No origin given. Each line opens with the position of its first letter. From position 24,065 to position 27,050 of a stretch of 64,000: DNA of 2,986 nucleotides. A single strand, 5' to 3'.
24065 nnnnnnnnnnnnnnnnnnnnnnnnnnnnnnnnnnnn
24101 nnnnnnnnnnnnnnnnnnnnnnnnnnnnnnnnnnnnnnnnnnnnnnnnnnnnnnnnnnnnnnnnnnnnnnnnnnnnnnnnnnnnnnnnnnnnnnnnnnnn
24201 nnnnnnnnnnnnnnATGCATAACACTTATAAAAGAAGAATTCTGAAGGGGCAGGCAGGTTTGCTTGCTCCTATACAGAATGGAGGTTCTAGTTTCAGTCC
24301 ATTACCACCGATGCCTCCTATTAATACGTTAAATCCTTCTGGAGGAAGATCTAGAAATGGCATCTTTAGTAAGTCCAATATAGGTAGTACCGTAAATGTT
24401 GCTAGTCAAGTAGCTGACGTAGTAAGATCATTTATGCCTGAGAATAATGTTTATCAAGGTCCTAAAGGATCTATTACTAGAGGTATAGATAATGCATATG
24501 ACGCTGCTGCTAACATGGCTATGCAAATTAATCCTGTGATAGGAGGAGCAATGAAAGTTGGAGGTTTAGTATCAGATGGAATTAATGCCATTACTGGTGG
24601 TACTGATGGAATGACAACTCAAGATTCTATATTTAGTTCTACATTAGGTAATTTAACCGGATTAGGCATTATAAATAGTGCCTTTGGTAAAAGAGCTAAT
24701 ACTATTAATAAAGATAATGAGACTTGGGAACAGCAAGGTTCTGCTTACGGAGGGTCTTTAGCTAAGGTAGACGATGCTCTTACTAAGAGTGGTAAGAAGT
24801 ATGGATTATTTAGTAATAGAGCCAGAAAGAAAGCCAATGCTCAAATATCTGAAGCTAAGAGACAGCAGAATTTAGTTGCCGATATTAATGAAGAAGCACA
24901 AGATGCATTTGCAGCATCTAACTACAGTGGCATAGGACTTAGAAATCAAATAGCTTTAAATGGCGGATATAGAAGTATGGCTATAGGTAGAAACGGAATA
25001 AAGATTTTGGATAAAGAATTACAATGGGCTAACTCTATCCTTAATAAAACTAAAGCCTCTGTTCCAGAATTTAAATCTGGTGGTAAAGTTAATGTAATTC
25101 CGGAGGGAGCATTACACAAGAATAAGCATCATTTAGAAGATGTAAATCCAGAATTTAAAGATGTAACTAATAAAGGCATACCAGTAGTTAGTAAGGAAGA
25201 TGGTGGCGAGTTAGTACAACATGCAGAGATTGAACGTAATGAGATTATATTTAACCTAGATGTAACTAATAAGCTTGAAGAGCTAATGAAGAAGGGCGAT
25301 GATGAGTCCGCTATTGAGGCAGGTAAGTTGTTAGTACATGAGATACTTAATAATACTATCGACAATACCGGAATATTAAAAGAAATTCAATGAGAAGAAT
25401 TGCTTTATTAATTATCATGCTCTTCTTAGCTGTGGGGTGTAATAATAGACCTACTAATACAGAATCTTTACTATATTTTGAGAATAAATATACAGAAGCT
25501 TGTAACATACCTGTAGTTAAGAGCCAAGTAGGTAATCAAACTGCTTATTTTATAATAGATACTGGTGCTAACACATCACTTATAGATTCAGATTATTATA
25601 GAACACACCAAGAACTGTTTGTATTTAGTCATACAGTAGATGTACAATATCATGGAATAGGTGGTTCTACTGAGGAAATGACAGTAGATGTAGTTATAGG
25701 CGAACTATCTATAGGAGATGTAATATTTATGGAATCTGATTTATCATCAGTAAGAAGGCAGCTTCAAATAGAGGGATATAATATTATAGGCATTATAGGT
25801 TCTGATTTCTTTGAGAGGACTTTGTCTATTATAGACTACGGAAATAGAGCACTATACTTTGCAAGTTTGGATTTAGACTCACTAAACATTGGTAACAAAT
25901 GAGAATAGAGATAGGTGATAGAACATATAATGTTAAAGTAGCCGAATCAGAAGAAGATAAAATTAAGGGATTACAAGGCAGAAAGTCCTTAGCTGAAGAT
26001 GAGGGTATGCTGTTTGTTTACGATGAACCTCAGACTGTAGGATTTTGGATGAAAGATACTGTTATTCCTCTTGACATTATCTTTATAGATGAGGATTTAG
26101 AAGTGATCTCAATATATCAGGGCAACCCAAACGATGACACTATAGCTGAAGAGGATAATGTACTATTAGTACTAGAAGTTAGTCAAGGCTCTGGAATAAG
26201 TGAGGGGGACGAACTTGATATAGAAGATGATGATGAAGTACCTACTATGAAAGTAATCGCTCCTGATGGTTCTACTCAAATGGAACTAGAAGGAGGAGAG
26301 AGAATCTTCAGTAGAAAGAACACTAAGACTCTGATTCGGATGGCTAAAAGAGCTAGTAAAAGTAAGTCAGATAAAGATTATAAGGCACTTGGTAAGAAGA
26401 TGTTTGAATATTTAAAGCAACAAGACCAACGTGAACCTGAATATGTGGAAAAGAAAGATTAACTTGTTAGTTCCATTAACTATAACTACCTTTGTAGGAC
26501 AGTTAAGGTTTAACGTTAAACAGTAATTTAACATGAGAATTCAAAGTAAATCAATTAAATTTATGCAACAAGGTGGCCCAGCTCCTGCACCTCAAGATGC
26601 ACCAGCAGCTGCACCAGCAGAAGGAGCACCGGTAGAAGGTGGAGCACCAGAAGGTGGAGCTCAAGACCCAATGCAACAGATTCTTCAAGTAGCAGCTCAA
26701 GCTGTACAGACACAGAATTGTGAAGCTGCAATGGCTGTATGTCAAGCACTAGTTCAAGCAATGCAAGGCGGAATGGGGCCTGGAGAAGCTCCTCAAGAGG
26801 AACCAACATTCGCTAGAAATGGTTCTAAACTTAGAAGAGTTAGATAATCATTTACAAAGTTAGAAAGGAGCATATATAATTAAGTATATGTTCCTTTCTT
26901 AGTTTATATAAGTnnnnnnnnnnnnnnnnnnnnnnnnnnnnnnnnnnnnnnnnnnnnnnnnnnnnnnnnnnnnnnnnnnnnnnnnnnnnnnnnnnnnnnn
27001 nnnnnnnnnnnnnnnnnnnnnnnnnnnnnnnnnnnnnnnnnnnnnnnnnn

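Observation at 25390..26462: Translationally coupled pair of a lipoprotein-anchored retropepsin-like aspartic protease and a DUF192 protein inside the virion module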

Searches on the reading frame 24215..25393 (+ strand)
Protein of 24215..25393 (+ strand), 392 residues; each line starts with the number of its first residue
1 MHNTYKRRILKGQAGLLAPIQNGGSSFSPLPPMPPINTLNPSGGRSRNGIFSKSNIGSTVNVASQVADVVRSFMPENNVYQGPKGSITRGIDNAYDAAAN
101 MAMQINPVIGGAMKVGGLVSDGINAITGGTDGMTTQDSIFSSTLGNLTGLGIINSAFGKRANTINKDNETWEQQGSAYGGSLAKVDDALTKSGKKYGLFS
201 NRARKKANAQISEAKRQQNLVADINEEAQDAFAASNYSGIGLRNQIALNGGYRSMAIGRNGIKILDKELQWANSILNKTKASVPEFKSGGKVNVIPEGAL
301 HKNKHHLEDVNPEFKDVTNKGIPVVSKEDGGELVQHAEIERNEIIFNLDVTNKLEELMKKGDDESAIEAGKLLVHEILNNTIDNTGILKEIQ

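Call 4: search_protein_families(library=pfam, proteins=[window:24215-25393:+], max_evalue=1)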
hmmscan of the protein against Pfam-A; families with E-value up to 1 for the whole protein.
window:24215-25393:+ (392 aa): 1 family
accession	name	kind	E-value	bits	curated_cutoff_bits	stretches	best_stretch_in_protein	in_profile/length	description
PF23095.1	KH_NusA_C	-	0.55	10.8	34.2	0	246-264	3-21/59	Transcription termination/antitermination protein NusA, KH domain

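Call 5: search_protein_families(library=phrogs, proteins=[window:24215-25393:+], max_evalue=0.01)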
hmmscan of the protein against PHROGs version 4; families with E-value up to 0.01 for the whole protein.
window:24215-25393:+ (392 aa): 0 families

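Call 47: search_solved_structures(query=window:24215-25390:+, max_evalue=1, show_alignments=2)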
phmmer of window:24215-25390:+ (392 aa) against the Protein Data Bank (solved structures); distinct sequences matched with E-value up to 1: 0.

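Call 77: search_protein_families(library=ncbifam, proteins=[window:24215-25390:+], max_evalue=0.1)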
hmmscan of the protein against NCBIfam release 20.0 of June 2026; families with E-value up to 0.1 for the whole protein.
window:24215-25390:+ (392 aa): 0 families

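Call 78: search_protein_families(library=padloc, proteins=[window:24215-25390:+], max_evalue=0.1)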
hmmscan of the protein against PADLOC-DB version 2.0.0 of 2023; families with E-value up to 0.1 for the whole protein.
window:24215-25390:+ (392 aa): 0 families

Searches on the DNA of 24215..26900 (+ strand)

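Call 6: search_dna_similar(query=window:24215-26900:+, collection=phages, mode=near, max_rows=20)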
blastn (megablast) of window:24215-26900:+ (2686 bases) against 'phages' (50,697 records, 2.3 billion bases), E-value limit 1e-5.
Records with a match: 1; places in all: 1; records where one place covers at least 80% of the query: 0.
Best place of each record, by identity: 60-80% 1.
By first word of the organism name: Bacteriophage 1.
By host as written in the record: - 1.
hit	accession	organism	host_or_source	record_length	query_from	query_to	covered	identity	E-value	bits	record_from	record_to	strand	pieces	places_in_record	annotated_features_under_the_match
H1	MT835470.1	Bacteriophage sp.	human fecal samples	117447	2319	2686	14%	79.4%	2e-64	254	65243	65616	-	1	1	record has no annotation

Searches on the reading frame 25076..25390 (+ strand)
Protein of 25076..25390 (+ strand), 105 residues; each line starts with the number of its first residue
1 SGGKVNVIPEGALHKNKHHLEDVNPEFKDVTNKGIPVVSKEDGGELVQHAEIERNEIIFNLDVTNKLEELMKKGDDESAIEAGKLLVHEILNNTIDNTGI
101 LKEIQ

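Call 85: search_solved_structures(query=A4, max_evalue=10, show_alignments=3)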
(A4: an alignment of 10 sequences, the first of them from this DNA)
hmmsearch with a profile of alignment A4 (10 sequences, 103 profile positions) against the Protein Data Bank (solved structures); distinct sequences matched with E-value up to 10: 2.
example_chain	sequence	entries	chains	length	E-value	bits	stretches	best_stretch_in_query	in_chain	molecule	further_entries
6gq0_A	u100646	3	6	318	0.042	17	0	7-59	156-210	Putative sugar binding protein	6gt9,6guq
3j15_A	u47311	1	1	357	0.1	15.8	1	37-87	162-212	Protein pelota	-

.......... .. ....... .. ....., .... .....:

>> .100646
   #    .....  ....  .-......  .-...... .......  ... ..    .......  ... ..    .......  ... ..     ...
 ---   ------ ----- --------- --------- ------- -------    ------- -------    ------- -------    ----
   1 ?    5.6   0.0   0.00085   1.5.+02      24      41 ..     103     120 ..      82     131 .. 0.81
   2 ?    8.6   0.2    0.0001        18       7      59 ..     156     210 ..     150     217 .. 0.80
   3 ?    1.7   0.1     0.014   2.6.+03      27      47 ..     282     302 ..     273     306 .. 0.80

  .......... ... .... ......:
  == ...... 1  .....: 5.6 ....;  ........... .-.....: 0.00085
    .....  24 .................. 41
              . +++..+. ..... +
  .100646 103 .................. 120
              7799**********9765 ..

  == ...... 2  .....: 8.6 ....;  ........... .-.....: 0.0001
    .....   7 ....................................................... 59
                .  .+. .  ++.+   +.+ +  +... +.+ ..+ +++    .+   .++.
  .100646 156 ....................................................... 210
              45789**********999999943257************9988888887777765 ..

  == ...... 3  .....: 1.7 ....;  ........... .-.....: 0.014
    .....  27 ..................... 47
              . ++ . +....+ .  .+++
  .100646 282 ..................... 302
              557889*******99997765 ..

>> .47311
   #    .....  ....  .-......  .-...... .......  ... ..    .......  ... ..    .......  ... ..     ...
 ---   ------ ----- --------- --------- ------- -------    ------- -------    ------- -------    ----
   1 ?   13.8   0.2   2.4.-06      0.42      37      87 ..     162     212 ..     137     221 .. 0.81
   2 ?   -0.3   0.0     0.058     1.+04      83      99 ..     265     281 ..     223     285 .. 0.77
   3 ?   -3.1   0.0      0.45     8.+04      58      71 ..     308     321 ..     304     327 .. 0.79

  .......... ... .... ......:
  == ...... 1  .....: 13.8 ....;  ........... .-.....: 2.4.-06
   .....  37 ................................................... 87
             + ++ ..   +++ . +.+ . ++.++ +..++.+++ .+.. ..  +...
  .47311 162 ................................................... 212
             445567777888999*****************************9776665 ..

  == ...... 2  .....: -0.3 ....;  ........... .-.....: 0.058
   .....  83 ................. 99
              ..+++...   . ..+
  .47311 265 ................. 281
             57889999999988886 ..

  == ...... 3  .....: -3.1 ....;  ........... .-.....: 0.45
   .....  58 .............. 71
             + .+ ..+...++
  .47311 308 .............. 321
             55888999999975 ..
